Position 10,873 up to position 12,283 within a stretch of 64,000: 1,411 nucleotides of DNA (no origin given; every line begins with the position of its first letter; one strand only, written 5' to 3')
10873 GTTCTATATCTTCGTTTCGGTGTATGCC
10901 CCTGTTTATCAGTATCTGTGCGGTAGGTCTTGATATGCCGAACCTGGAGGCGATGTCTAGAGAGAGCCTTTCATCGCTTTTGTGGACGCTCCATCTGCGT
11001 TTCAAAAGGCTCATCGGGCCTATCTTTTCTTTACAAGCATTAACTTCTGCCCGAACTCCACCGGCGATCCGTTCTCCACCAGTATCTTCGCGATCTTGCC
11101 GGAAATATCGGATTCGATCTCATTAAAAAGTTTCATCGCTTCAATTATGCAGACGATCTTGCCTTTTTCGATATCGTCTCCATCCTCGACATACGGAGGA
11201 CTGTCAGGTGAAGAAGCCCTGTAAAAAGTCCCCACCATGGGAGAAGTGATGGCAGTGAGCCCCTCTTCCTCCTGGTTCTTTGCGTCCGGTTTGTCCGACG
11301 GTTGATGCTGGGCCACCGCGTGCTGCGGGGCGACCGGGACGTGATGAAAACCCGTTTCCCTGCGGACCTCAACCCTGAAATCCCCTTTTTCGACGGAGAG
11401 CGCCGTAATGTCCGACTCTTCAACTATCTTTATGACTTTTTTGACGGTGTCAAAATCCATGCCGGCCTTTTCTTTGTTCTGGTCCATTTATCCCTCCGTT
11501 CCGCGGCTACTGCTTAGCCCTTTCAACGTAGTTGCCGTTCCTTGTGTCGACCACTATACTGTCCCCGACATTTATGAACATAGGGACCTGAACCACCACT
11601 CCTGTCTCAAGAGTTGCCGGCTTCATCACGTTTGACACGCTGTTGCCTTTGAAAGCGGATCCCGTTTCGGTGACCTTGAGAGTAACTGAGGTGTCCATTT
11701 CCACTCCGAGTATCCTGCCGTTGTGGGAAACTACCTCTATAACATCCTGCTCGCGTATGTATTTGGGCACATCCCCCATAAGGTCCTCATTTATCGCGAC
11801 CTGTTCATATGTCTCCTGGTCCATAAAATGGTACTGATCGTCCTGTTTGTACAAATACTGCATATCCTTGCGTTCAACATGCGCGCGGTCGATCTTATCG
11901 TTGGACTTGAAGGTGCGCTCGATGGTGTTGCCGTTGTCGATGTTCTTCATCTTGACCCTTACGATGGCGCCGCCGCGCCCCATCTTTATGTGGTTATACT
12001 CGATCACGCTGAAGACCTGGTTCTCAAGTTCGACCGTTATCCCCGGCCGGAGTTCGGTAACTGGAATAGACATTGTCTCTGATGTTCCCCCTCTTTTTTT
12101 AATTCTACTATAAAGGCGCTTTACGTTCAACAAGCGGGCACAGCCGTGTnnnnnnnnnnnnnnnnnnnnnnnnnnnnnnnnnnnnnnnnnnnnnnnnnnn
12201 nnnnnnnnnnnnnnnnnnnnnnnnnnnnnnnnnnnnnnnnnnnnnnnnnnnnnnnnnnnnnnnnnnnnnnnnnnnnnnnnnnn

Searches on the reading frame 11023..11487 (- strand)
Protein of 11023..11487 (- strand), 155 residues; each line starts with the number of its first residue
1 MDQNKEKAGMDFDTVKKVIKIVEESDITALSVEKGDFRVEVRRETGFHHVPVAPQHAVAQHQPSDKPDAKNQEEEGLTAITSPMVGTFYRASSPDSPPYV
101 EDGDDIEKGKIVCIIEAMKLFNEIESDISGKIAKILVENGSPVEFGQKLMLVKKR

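Call 76: search_protein_families(library=pfam, proteins=[window:11023-11487:-], max_evalue=0.0001)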
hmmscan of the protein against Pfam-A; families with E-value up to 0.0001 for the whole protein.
window:11023-11487:- (155 aa): 2 families
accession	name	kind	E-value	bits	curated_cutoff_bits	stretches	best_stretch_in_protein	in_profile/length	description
PF00364.28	Biotin_lipoyl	-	6.2e-22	77.7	22.1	1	79-150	2-71/73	Biotin-requiring enzyme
PF13533.13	Biotin_lipoyl_2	-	1.3e-06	28.5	29.8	0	124-150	3-29/32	Biotin-lipoyl like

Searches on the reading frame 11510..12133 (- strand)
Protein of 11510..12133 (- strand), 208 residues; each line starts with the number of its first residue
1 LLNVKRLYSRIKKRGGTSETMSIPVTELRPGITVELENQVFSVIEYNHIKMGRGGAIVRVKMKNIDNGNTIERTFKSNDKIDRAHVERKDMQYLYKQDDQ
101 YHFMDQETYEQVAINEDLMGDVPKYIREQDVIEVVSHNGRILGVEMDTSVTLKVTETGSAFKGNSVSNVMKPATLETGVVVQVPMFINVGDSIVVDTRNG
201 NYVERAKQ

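Call 77: search_protein_families(library=pfam, proteins=[window:11510-12133:-], max_evalue=0.0001)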
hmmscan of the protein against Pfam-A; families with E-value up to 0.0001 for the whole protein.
window:11510-12133:- (208 aa): 3 families
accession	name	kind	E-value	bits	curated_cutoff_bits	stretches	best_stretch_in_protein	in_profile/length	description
PF09285.17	Elong-fact-P_C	-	4.7e-27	93.9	25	1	150-205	1-56/56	Elongation factor P, C-terminal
PF08207.18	EFP_N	-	1.4e-22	79.8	23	1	26-81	3-58/58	Elongation factor P (EF-P) KOW-like domain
PF01132.26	EFP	-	1.4e-21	76.7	27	1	89-141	1-53/54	Elongation factor P (EF-P) OB domain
